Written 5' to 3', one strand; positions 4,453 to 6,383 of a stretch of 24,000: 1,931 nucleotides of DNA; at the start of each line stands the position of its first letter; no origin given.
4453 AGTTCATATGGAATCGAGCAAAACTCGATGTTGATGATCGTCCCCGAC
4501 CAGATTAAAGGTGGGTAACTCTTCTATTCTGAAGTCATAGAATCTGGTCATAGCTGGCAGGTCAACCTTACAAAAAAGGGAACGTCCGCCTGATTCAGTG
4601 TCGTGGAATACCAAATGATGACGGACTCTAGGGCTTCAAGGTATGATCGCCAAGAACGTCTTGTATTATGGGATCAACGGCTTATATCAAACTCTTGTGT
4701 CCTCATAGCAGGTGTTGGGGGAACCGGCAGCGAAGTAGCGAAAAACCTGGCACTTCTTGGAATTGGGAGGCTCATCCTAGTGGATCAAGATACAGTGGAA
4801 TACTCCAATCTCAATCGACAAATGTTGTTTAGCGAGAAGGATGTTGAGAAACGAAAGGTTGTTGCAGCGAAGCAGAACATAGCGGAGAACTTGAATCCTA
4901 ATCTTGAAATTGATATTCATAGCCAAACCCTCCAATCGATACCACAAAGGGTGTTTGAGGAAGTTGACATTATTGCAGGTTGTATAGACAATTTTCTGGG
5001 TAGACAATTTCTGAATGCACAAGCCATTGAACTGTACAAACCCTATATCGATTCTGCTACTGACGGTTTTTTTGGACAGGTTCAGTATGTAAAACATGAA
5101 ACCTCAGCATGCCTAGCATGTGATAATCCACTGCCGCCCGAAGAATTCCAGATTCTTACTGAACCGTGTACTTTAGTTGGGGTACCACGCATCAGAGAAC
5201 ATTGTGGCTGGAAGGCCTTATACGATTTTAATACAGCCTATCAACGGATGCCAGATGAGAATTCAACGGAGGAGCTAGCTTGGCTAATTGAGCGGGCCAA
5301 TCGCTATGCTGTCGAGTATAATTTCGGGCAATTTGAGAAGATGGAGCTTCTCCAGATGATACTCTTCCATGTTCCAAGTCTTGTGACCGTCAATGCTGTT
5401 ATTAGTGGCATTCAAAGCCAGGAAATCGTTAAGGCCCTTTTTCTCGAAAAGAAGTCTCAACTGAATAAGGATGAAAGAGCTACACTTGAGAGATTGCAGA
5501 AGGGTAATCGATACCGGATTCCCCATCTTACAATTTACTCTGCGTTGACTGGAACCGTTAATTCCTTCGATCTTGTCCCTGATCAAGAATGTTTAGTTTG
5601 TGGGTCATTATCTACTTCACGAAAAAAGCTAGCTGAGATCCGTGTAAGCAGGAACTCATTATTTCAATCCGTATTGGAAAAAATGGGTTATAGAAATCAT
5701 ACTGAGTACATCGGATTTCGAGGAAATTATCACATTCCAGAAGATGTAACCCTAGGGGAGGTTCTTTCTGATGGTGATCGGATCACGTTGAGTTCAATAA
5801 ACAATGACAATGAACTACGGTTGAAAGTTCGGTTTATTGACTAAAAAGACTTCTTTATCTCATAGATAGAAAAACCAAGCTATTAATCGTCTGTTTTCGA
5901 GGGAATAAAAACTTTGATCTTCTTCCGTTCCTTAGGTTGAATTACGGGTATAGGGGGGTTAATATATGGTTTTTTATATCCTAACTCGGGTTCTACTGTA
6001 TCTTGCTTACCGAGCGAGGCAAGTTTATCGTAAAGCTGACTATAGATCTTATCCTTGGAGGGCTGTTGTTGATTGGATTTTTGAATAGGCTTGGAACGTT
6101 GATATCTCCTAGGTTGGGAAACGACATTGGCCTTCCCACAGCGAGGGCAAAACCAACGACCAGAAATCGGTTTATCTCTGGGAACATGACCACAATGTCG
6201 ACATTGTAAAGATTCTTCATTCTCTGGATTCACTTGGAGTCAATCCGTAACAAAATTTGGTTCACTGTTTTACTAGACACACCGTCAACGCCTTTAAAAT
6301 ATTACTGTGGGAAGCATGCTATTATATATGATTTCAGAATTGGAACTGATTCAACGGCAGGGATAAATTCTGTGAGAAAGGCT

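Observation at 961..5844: Complete ubiquitin-type conjugation/deconjugation toolkit arranged as two divergent operons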

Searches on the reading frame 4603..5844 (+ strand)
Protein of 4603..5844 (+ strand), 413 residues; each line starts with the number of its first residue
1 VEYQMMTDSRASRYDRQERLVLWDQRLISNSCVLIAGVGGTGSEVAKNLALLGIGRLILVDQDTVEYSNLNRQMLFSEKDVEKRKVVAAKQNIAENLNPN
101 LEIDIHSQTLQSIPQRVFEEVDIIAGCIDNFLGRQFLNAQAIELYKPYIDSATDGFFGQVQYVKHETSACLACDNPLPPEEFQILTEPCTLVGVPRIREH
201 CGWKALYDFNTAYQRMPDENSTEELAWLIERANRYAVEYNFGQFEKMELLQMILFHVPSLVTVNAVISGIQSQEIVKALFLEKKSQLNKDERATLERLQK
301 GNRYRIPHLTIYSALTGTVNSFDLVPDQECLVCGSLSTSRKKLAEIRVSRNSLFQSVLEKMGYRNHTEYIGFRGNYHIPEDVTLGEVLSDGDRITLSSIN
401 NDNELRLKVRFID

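Call 4: search_protein_families(library=pfam, proteins=[window:4603-5844:+], max_evalue=0.1)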
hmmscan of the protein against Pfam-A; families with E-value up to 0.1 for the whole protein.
window:4603-5844:+ (413 aa): 1 family
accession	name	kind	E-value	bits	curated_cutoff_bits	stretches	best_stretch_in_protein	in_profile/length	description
PF00899.27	ThiF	-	1e-50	172.5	28.1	1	24-288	14-211/238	ThiF family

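Call 9: search_protein_families(library=padloc, proteins=[window:4603-5844:+], max_evalue=0.01)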
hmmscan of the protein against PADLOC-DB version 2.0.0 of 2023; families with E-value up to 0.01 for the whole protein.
window:4603-5844:+ (413 aa): 33 families (the best 25 are shown)
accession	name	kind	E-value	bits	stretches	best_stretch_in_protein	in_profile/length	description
PDLC00836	E1-E2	-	7.5e-17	59.1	1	24-143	335-456/602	E1-E2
PDLC00837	E1-E2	-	1.8e-16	58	1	28-173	323-478/593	E1-E2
PDLC00829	E1-E2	-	1.8e-15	55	1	22-174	163-319/426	E1-E2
PDLC00846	E1-E2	-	3.9e-13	46.9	1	13-130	299-420/587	E1-E2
PDLC00828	E1-E2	-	6.6e-13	46.7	1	23-129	168-275/431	E1-E2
PDLC00832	E1-E2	-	8.2e-12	42.1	1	27-124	335-433/588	E1-E2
PDLC00843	E1-E2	-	1.1e-11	42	1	28-125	316-412/575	E1-E2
PDLC00855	E1-E2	-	1.5e-11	42.1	1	17-111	290-381/579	E1-E2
PDLC00854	E1-E2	-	3.3e-11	40.8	1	27-126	359-460/605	E1-E2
PDLC00850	E1-E2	-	4.1e-11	40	1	30-114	314-396/566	E1-E2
PDLC00839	E1-E2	-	8.4e-11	38.8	1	28-127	368-468/602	E1-E2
PDLC00848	E1-E2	-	1.8e-10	37.8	1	26-125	370-470/607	E1-E2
PDLC00844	E1-E2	-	2.1e-10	37.8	1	23-143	269-390/489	E1-E2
PDLC00849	E1-E2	-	3.8e-10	37.1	1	32-127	335-431/582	E1-E2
PDLC00847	E1-E2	-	4.4e-10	36.6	1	24-127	280-383/523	E1-E2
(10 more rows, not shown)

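Call 10: search_protein_families(library=ncbifam, proteins=[window:4603-5844:+], max_evalue=0.01)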
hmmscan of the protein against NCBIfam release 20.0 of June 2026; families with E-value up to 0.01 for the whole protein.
window:4603-5844:+ (413 aa): 23 families
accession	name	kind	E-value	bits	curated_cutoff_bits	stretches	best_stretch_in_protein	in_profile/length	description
TIGR02356.1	adenyl_thiF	equivalog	1.9e-35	122.1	275.25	1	13-193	1-182/203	thiazole biosynthesis adenylyltransferase ThiF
NF006444.0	PRK08762.1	equivalog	7e-33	113.8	449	1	5-181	119-301/387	molybdopterin-synthase adenylyltransferase MoeB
NF004281.0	PRK05690.1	subfamily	2.9e-31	108.6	266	1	4-172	3-175/250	molybdopterin-synthase adenylyltransferase MoeB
NF006204.0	PRK08328.1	equivalog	3.6e-30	105.3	339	1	5-163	1-161/231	hypothetical protein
TIGR02355.1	moeB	equivalog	3.7e-26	92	376.55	1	13-170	4-165/240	molybdopterin-synthase adenylyltransferase MoeB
NF006395.0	PRK08644.1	equivalog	6.6e-26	91.3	159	1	26-146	26-145/215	sulfur carrier protein ThiS adenylyltransferase ThiF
TIGR01408.1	Ube1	subfamily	8.4e-26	90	750.05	2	9-201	397-595/1008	ubiquitin-activating enzyme E1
NF047750.1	SAMPActivE1UbaA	equivalog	1.4e-24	86.9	450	1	25-184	27-185/270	SAMP-activating enzyme E1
NF005902.0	PRK07878.1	equivalog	2.1e-23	82.9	647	1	19-167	31-179/392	adenylyltransferase/sulfurtransferase MoeZ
NF009123.0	PRK12475.1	subfamily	3.2e-23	82.6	510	1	13-173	4-169/338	MoeB/ThiF family adenylyltransferase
NF005646.0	PRK07411.1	equivalog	3e-21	76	633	1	22-180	30-188/390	molybdopterin-synthase adenylyltransferase MoeB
NF004111.0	PRK05600.1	equivalog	3.3e-21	75.8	437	1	23-160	31-171/371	ThiF family adenylyltransferase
TIGR02354.1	thiF_fam2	equivalog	6.2e-21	75.2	152.2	1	29-149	20-139/200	thiamine biosynthesis protein ThiF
NF006077.0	PRK08223.1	equivalog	3.8e-14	52.4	266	1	24-131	22-129/296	hypothetical protein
NF011424.0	PRK14851.1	subfamily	3.4e-09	35.3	1170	1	24-131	37-144/679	hypothetical protein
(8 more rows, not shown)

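Call 36: search_solved_structures(query=window:4603-5844:+, max_evalue=1e-10, show_alignments=1)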
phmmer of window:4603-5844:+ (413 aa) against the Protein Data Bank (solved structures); distinct sequences matched with E-value up to 1e-10: 54.
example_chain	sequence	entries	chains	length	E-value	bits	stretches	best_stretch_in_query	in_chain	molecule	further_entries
9mc4_A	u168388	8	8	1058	1.3e-32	116.5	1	10-226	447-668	Ubiquitin-like modifier-activating enzyme 1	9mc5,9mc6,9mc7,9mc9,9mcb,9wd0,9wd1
6dc6_A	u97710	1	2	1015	9.9e-32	113.5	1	10-226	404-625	Ubiquitin-like modifier-activating enzyme 1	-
8se9_A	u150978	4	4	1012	7e-30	107.4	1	10-213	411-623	Ubiquitin-like modifier-activating enzyme 7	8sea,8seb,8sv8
8oif_A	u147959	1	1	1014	7e-30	107.4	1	10-213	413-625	Ubiquitin-like modifier-activating enzyme 7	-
6nya_A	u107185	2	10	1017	8.1e-29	103.9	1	9-203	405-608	Ubiquitin-activating enzyme E1 1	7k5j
5l6h_A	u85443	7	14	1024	9.3e-29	103.7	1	9-203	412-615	Ubiquitin-activating enzyme E1 1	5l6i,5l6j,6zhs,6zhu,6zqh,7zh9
3cmm_A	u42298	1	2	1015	9.5e-29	103.7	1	9-203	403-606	Ubiquitin-activating enzyme E1 1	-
5tr4_A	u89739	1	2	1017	9.5e-29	103.7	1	9-203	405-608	Ubiquitin-activating enzyme E1 1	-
4nnj_A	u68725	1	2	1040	9.6e-29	103.7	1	9-203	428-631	Ubiquitin-activating enzyme E1 1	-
9qgg_B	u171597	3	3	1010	5.3e-28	101.2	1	11-214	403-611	E1 ubiquitin-activating enzyme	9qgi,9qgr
1tt5_B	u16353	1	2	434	6.3e-28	101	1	27-278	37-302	ubiquitin-activating enzyme E1C isoform 1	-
1yov_B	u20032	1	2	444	6.8e-28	100.9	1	27-278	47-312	Ubiquitin-activating enzyme E1C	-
3gzn_B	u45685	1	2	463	7.7e-28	100.7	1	27-277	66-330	NEDD8-activating enzyme E1 catalytic subunit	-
6zht_C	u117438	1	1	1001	1.4e-27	99.8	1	9-203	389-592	Ubiquitin-activating enzyme E1 1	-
2nvu_B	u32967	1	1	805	1.9e-27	99.4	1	27-277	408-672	Maltose binding protein/NEDD8-activating enzyme E1 catalytic subunit chimera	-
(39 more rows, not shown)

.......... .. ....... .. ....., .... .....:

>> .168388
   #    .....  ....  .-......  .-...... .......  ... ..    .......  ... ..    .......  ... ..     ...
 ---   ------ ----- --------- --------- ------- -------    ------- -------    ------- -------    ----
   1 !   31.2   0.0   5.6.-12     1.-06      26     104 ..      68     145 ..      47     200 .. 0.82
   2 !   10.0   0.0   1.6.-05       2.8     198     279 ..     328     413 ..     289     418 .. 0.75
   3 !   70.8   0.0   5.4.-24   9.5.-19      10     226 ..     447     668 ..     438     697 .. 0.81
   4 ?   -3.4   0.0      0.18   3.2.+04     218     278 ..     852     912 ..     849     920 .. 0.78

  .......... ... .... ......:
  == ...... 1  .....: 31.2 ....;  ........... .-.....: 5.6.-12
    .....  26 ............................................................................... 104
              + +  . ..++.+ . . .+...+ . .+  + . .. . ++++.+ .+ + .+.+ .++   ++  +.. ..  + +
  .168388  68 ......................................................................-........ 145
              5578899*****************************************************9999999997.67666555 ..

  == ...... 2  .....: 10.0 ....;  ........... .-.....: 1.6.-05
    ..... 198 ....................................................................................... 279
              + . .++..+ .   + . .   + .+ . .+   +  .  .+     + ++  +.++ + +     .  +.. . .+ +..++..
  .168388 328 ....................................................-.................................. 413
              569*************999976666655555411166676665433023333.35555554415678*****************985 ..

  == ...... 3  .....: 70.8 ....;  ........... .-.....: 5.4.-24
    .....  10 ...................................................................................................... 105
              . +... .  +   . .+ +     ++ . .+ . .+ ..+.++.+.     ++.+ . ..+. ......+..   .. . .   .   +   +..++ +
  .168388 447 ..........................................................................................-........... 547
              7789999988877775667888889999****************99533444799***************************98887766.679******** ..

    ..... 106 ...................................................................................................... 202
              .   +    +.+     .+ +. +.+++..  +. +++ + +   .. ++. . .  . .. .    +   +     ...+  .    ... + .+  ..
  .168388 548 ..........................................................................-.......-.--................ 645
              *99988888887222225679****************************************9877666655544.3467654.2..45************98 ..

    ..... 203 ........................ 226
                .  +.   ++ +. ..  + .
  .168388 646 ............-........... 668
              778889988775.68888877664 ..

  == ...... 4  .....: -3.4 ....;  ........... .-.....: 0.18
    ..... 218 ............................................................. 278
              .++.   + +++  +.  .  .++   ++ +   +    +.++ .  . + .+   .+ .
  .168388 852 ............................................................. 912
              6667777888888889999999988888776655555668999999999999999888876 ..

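Call 98: search_solved_structures(query=A8, max_evalue=1e-15, show_alignments=0)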
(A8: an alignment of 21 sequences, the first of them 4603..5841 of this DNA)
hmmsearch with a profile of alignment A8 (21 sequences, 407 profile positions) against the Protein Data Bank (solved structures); distinct sequences matched with E-value up to 1e-15: 55.
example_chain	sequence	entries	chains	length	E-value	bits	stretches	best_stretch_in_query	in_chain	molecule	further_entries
9mc4_A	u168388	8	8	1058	1.5e-56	195.2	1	7-216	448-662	Ubiquitin-like modifier-activating enzyme 1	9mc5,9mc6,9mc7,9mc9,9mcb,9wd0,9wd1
6dc6_A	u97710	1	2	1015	1.6e-55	191.9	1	7-216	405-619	Ubiquitin-like modifier-activating enzyme 1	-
5tr4_A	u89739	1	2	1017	1.5e-54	188.7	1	6-206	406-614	Ubiquitin-activating enzyme E1 1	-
6nya_A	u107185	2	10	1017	1.7e-54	188.4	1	6-206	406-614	Ubiquitin-activating enzyme E1 1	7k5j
9xgb_A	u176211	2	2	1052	2.7e-54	187.8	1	24-214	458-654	Ubiquitin-like modifier-activating enzyme 6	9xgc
9ykv_A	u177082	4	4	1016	2.8e-54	187.7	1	24-214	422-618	Ubiquitin-like modifier-activating enzyme 6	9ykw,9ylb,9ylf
3cmm_A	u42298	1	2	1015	2.8e-54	187.7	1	6-206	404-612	Ubiquitin-activating enzyme E1 1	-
5l6h_A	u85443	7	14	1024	2.9e-54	187.7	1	6-206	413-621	Ubiquitin-activating enzyme E1 1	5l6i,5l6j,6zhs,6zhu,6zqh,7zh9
4nnj_A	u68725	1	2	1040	3.1e-54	187.6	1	6-206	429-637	Ubiquitin-activating enzyme E1 1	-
7sol_A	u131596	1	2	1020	3.6e-53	184.1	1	24-214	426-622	Ubiquitin-like modifier-activating enzyme 6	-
7pvn_A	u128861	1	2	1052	5.2e-53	183.6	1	24-214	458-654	Ubiquitin-like modifier-activating enzyme 6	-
9qgw_B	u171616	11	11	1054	5.9e-53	183.4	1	24-213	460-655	Ubiquitin-like modifier-activating enzyme 6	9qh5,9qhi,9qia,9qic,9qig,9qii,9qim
6zht_C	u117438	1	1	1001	1.3e-52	182.3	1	6-206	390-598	Ubiquitin-activating enzyme E1 1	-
7pyv_A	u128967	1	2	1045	3.1e-52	181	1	24-216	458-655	Ubiquitin-like modifier-activating enzyme 6,Ubiquitin-like modifier-activating enzyme 1,Ub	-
9qgg_B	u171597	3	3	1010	5.5e-52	180.2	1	8-216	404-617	E1 ubiquitin-activating enzyme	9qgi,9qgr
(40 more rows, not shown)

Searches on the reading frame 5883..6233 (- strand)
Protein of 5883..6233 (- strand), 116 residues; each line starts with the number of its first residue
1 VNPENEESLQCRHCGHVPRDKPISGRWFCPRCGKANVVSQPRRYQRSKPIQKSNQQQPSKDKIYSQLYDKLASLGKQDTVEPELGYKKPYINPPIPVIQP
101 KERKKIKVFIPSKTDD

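Call 4: search_protein_families(library=pfam, proteins=[window:5883-6233:-], max_evalue=0.1)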
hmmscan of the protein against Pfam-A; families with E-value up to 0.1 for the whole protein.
window:5883-6233:- (116 aa): 15 families
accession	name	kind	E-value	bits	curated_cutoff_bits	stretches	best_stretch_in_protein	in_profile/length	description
PF08772.16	Zn_ribbon_NOB1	-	0.0014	19.1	24.9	1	9-65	9-65/72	Nin one binding (NOB1) Zn-ribbon like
PF13240.11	Zn_Ribbon_1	-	0.0053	17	25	0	28-36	1-9/23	zinc-ribbon domain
PF13248.11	Zn_ribbon_3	-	0.0093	15.9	27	0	29-37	5-12/26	zinc-ribbon domain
PF11781.13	Zn_ribbon_RRN7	-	0.013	15.6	27.1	0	23-33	18-28/32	Zinc-finger of RNA-polymerase I-specific TFIIB, Rrn7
PF24463.1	DUF7577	-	0.016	15.3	28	0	26-36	2-12/27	Domain of unknown function (DUF7577)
PF23454.1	Zn_ribbon_Brz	-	0.024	15.7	27.9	0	29-58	8-37/58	Transcriptional regulator Brz zinc beta ribbon domain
PF09779.14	Ima1_N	-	0.031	15.6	28.9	1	10-67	2-61/132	Ima1 N-terminal domain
PF14803.11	Zn_ribbon_Nudix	-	0.033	14.5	25.6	0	28-36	2-10/34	Nudix N-terminal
PF03604.18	Zn_ribbon_RPAB4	-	0.036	14.2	24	0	5-16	14-25/32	DNA directed RNA polymerase, 7 kDa subunit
PF23145.1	Zf_2nd_IFT121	-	0.036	14.2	25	1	7-32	15-40/45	IFT121, second zinc finger domain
PF09297.16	Zn_ribbon_NUD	-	0.038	14.1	24.8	0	28-39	5-16/32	NADH pyrophosphatase zinc ribbon domain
PF07282.18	Cas12f1-like_TNB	-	0.039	14.5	26.3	1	7-34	27-48/60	Cas12f1-like, TNB domain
PF10058.14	Zn_ribbon_10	-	0.041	14.1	24.2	1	12-36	30-54/54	ER junction formation factor lunapark, zinc ribbon finger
PF08273.17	Zn_Ribbon_Prim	-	0.048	14.4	23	1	19-37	18-36/37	Zinc-binding domain of primase-helicase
PF08271.17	Zn_Ribbon_TF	-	0.073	13.1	29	0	29-42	3-16/43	TFIIB zinc-binding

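Call 9: search_protein_families(library=padloc, proteins=[window:5883-6233:-], max_evalue=0.01)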
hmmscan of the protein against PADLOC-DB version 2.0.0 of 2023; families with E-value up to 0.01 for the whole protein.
window:5883-6233:- (116 aa): 1 family
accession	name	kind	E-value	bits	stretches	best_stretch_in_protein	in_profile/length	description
PDLC01691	Cas12f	-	0.0044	15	1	5-34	285-313/332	CAS-V-F; effector__SPE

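Call 10: search_protein_families(library=ncbifam, proteins=[window:5883-6233:-], max_evalue=0.01)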
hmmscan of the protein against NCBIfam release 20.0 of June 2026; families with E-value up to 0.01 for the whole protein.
window:5883-6233:- (116 aa): 0 families
